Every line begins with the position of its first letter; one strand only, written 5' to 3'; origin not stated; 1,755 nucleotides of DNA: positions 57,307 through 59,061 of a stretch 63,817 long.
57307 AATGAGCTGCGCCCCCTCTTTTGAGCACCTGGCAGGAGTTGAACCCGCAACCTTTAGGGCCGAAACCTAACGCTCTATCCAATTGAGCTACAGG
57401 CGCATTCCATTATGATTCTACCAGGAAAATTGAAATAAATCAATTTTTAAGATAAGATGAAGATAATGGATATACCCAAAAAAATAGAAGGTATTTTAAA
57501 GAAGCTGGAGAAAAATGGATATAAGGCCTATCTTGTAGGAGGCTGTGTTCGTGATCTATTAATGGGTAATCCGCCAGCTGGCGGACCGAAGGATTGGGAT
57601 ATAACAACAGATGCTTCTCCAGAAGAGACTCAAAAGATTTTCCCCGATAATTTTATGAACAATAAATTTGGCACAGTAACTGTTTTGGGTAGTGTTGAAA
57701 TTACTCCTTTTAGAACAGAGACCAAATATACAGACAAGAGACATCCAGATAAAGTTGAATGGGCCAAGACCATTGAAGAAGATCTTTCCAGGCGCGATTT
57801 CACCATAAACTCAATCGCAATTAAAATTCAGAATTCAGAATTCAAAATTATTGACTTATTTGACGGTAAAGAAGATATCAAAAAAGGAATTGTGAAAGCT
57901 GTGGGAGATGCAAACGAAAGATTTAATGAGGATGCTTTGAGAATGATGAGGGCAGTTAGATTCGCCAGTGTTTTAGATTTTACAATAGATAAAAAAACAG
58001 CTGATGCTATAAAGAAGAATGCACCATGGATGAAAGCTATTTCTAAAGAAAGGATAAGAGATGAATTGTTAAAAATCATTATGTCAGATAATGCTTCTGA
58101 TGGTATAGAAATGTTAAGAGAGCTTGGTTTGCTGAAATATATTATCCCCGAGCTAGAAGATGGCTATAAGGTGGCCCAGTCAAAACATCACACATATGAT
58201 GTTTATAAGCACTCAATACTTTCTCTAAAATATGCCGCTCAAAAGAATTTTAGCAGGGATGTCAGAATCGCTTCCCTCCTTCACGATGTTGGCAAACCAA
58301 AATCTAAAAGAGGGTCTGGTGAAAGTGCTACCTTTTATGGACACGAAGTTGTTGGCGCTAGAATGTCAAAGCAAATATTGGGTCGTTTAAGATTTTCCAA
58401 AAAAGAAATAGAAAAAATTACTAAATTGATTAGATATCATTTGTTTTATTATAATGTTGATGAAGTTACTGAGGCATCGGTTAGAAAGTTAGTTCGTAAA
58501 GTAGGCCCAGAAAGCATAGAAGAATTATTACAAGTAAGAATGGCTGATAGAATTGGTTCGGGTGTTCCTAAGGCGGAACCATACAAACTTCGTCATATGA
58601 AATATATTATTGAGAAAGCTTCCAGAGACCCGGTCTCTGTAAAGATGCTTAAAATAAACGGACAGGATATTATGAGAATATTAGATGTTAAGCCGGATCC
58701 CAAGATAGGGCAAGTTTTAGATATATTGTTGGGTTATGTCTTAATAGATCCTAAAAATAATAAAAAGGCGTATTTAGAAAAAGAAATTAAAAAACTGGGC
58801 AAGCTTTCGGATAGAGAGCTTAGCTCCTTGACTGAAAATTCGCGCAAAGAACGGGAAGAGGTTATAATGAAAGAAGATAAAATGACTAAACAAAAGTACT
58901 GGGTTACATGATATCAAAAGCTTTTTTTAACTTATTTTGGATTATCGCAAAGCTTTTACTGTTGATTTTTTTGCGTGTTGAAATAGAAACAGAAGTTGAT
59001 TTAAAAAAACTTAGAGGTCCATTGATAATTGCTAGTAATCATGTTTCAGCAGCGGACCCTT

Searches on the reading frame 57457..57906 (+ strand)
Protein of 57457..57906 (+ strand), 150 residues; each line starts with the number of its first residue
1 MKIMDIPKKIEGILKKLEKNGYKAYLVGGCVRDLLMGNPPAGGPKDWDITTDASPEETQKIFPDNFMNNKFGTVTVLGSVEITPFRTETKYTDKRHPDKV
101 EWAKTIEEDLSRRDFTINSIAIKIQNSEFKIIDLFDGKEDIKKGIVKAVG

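Call 80: search_solved_structures(query=window:57457-57906:+, show_alignments=3, max_evalue=1e-10)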
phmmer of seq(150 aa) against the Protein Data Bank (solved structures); distinct sequences matched with E-value up to 1e-10: 8.
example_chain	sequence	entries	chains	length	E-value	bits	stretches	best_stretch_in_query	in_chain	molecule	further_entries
6ibp_A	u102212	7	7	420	6.5e-29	104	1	13-150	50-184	CCA-adding enzyme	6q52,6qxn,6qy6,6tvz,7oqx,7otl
7otr_A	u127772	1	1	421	6.5e-29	104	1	13-150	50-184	CCA-adding protein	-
1miv_A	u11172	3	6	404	3e-28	101.9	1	11-150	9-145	tRNA CCA-adding enzyme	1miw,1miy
3aqm_A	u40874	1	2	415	3e-18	69.4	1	5-150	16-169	Poly(A) polymerase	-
3aqk_A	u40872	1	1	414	3e-18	69.4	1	5-150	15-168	Poly(A) polymerase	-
3aql_A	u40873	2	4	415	3e-18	69.4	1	5-150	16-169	Poly(A) polymerase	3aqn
3h37_A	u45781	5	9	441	4.1e-12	49.5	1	22-148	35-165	TRNA nucleotidyl transferase-related protein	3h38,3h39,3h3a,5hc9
4wby_A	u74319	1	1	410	5.8e-11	45.8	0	6-148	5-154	Poly A polymerase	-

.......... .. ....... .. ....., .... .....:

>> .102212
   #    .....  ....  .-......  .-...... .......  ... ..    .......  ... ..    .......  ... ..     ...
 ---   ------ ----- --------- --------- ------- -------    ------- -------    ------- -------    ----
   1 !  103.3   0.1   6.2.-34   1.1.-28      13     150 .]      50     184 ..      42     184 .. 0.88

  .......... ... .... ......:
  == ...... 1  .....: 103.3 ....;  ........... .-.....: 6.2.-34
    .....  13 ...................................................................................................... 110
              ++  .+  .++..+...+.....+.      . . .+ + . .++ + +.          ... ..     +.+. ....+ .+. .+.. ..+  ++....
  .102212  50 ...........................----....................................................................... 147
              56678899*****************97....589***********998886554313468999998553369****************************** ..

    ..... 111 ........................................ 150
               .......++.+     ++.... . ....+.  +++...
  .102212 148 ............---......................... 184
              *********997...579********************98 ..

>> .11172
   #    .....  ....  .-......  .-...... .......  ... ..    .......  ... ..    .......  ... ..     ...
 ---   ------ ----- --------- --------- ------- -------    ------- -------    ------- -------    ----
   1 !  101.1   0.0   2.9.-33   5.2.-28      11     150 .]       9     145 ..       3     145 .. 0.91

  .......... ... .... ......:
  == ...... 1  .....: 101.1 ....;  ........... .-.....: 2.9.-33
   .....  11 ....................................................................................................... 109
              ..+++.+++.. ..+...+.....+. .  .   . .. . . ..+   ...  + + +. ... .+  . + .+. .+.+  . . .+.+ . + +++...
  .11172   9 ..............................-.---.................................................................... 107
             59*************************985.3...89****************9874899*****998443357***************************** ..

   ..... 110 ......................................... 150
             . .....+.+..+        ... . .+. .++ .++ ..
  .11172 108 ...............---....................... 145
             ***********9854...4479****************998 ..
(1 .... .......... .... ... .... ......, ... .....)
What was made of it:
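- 57457..58911 (+): cca (CCA-adding tRNA nucleotidyltransferase with HD domain), host gene of copy 2. The insert lies in the loop between helix 29-35 (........) and strand 47-51, which carries the catalytic DxD. Structures 6ibp and 1miv show a 4-residue gap (call 80).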

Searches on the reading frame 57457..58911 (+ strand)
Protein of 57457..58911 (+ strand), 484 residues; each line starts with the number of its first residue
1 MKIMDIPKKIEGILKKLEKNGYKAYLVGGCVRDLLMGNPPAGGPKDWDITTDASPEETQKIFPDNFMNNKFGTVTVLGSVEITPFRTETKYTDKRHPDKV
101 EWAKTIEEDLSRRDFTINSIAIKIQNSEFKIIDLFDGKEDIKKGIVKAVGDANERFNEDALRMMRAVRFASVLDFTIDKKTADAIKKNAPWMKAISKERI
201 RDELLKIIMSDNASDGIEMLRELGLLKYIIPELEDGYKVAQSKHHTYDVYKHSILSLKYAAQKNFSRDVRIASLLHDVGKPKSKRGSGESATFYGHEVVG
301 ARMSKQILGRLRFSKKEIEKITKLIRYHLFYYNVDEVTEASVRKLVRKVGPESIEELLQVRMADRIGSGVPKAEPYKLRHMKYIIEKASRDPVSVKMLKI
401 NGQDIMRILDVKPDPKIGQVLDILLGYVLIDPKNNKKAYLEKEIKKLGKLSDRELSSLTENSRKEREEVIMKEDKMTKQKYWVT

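Call 10: search_protein_families(library=pfam, proteins=[window:57457-58911:+])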
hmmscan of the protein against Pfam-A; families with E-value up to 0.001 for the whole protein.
window:57457-58911:+ (484 aa): 4 families
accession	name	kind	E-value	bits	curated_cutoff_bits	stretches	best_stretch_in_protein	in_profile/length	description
PF01743.26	PolyA_pol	-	5.8e-34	117.6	23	1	24-146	1-125/126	Poly A polymerase head domain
PF12627.12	PolyA_pol_RNAbd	-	2.1e-24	85.5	22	1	174-234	1-61/64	Probable RNA and SrmB- binding site of polymerase A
PF01966.28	HD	-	5.9e-12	46.3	22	1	249-366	1-113/116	HD domain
PF13735.12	tRNA_NucTran2_2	-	4.7e-08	33.6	27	1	304-441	24-146/149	tRNA nucleotidyltransferase domain 2 putative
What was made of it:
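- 57457..58911 (+): Pfam PolyA_pol, RNA-binding and HD domains (call 10).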

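Call 12: find_homologous_proteins(query=window:57457-58911:+, max_evalue=1e-30)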
Query window:57457-58911:+ (484 aa): 8000 proteins with E <= 1e-30 among 8000 candidates; the best 120 are listed.
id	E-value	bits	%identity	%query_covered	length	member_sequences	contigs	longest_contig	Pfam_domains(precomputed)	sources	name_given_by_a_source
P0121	0.0e+0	1059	100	99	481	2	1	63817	PF01743.27,PF12627.13,PF01966.29,PF13735.13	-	-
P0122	1.1e-270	916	88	99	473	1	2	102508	PF01743.27,PF12627.13,PF01966.29,PF13735.13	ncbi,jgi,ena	-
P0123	1.5e-265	899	85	99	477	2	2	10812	PF01743.27,PF12627.13,PF01966.29,PF13735.13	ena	-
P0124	5.5e-238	808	75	99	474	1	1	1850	PF01743.27,PF12627.13,PF01966.29,PF13735.13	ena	-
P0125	6.5e-237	805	75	99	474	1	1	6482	PF01743.27,PF12627.13,PF01966.29,PF13735.13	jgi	-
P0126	6.8e-237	805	75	96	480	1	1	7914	PF01743.27,PF12627.13,PF01966.29,PF13735.13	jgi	-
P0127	7.7e-236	801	74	100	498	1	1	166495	PF01743.27,PF12627.13,PF01966.29,PF13735.13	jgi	-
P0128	1.4e-235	800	75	99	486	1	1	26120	PF01743.27,PF12627.13,PF01966.29,PF13735.13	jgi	-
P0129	2.2e-228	777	73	99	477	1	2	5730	PF01743.27,PF12627.13,PF01966.29,PF13735.13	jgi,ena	-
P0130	2.9e-228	776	71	99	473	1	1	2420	PF01743.27,PF12627.13,PF01966.29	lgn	-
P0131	3.1e-228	776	72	99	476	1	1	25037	PF01743.27,PF12627.13,PF01966.29,PF13735.13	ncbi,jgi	-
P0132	4.7e-228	776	73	99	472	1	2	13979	PF01743.27,PF12627.13,PF01966.29,PF13735.13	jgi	jgi:poly(A) polymerase/tRNA nucleotidyltransferase (CCA-adding enzyme)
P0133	8.0e-228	775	71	99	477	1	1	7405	PF01743.27,PF12627.13,PF01966.29,PF13735.13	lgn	-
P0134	9.4e-228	775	70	99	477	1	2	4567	PF01743.27,PF12627.13,PF01966.29,PF13735.13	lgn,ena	-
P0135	3.1e-227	773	71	100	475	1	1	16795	PF01743.27,PF12627.13,PF01966.29,PF13735.13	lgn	-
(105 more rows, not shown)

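Call 27: find_encoding_contigs(protein=P0122, flank=10000, max_places=2)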
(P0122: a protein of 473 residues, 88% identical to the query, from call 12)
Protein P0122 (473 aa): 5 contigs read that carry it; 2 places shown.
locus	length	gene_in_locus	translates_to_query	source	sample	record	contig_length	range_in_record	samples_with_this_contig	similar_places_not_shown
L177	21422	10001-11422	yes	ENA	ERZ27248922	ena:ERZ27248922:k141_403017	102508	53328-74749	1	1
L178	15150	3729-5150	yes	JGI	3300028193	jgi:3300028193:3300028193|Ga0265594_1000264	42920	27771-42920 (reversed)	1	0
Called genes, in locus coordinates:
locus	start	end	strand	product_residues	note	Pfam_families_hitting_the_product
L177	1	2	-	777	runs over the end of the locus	PF18895:T4SS_pilin (weak)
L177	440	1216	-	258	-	PF00398:RrnaAD, PF13649:Methyltransf_25 (weak)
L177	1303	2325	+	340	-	PF23446:LysM1_NFP_LYK (faint), PF23473:LysM3_LYK4_5 (weak), PF01476:LysM, PF01551:Peptidase_M23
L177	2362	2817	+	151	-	PF18895:T4SS_pilin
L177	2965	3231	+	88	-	PF00312:Ribosomal_S15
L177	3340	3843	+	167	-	PF01936:NYN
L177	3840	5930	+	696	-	PF01138:RNase_PH, PF03725:RNase_PH_C, PF01138:RNase_PH, PF00013:KH_1, PF22675:KH-I_KHDC4-BBP (faint), PF00575:S1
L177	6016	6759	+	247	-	-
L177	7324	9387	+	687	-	-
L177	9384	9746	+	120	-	PF01258:zf-dskA_traR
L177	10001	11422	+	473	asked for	PF01743:PolyA_pol, PF12627:PolyA_pol_RNAbd, PF01966:HD, PF13735:tRNA_NucTran2_2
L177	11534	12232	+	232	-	PF01553:Acyltransferase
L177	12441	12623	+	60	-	-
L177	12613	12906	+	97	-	-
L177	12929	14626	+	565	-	PF00664:ABC_membrane, PF02463:SMC_N (faint), PF00005:ABC_tran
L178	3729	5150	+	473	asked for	PF01743:PolyA_pol, PF12627:PolyA_pol_RNAbd, PF01966:HD, PF13735:tRNA_NucTran2_2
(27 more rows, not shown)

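Call 30: find_encoding_contigs(protein=P0127, flank=10000, max_places=2)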
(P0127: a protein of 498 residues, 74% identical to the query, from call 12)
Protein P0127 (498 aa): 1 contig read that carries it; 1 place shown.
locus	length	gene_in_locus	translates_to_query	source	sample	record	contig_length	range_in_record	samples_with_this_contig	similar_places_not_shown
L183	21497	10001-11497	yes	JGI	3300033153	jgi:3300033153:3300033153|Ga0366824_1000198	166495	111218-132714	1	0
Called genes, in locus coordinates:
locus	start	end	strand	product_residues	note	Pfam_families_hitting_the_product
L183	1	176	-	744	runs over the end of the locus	-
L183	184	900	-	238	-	PF00398:RrnaAD, PF03602:Cons_hypoth95 (weak), PF13649:Methyltransf_25 (weak)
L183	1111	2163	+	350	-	PF23446:LysM1_NFP_LYK (faint), PF01476:LysM, PF23473:LysM3_LYK4_5 (weak), PF01476:LysM, PF01551:Peptidase_M23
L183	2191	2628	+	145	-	-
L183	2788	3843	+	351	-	PF02661:Fic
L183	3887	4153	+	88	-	PF00312:Ribosomal_S15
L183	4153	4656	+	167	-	PF01936:NYN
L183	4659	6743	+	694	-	PF01138:RNase_PH, PF03725:RNase_PH_C (faint), PF01138:RNase_PH, PF00013:KH_1, PF00575:S1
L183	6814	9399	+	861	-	PF01471:PG_binding_1 (weak)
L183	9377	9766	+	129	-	PF01258:zf-dskA_traR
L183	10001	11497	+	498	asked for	PF01743:PolyA_pol, PF12627:PolyA_pol_RNAbd, PF01966:HD, PF13735:tRNA_NucTran2_2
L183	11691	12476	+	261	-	PF01381:HTH_3, PF12844:HTH_19, PF13560:HTH_31 (weak), PF13274:SocA_Panacea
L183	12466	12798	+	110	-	-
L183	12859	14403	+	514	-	PF00293:NUDIX, PF00348:polyprenyl_synt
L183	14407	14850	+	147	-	PF01894:YjbQ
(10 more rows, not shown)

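Call 66: find_encoding_contigs(protein=P0121, flank=2000, max_places=6)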
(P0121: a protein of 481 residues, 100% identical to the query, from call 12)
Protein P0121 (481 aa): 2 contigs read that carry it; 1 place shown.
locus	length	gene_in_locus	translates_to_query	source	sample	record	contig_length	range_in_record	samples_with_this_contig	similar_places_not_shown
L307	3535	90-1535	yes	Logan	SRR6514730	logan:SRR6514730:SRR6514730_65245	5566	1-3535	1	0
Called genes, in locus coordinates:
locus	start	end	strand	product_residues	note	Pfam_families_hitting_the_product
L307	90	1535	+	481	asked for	PF01743:PolyA_pol, PF12627:PolyA_pol_RNAbd, PF01966:HD, PF13735:tRNA_NucTran2_2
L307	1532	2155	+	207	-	PF01553:Acyltransferase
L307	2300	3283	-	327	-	PF00723:Glyco_hydro_15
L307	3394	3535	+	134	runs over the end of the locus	-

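Call 79: predict_structure(alignment_id=A2)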
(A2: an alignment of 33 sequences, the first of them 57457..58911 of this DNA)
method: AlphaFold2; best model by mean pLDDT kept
length: 484 residues; sequences in the alignment: 33
mean_pLDDT: 82.6   pTM: 0.74
mean pLDDT of the five models: 82.6, 82.2, 80.2, 79.4, 77.4
residues with pLDDT >= 90: 222; 70-90: 156; 50-70: 81; < 50: 25
segments of 3 or more residues with pLDDT < 50: 1-3, 333-335, 392-396, 471-484
pLDDT, mean of each block of 10 residues (from residue 1): 71 92 93 79 78 91 74 82 81 62 90 92 83 95 95 89 95 96 97 90 96 97 96 86 76 95 95 93 78 80 95 94 83 55 67 80 82 58 61 56 89 89 84 79 93 89 70 41 36
secondary structure, 60 per line:
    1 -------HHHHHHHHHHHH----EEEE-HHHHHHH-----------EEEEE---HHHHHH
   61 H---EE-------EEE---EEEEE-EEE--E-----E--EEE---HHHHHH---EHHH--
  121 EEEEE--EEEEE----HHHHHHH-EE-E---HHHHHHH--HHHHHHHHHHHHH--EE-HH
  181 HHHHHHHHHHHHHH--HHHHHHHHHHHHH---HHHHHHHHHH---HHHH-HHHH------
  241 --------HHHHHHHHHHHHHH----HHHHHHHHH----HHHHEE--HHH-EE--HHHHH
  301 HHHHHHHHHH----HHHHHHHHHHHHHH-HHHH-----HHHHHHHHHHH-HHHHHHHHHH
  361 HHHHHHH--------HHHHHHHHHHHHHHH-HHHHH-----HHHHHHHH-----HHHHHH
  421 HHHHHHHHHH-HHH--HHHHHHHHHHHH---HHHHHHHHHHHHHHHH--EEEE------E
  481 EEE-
elements in order: H8-19 E24-27 H29-35 E47-51 H55-61 E74-76 E80-84 E86-88 E100-102 H106-111 E121-125 E128-132 H137-143 H152-158 H161-173 H179-194 H197-209 H213-222 H226-229 H231-234 H249-262 H267-275 H280-283 H296-310 H315-328 H330-333 H339-349 H351-367 H376-390 H392-396 H402-409 H415-430 H437-448 H452-467 E470-473 E480-483
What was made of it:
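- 57457..58911 (+): AF2 model with a pLDDT dip to about 78 (call 79).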

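Call 93: search_protein_representatives(protein=window:57457-58911:+)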
Query: 484 residues. Proteins with E-value up to 0.001 (for the whole library): 47926; up to 1e-10: 31393; up to 1e-30: 10292. The best 150 are listed.
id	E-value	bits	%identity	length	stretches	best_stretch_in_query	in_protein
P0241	1.9e-142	491.8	54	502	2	121-483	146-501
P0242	1.7e-138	478.7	54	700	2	78-483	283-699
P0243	1.1e-137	476.1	61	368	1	126-484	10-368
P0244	5.2e-135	467.2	53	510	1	7-483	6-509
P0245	2.6e-134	464.9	48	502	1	5-476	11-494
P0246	4.1e-134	464.3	52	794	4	177-483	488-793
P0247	6.6e-130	450.4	48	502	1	6-473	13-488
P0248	5.6e-127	440.8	57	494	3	128-385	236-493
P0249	5.7e-124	430.8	47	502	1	6-482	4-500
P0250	8.4e-123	427.0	48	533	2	79-479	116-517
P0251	2.4e-122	425.5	45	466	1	7-472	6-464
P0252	4.2e-122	424.7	47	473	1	4-447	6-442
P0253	9.8e-120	416.9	49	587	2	116-472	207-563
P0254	2.0e-119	415.8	43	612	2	70-440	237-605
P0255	5.7e-116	404.4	43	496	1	4-483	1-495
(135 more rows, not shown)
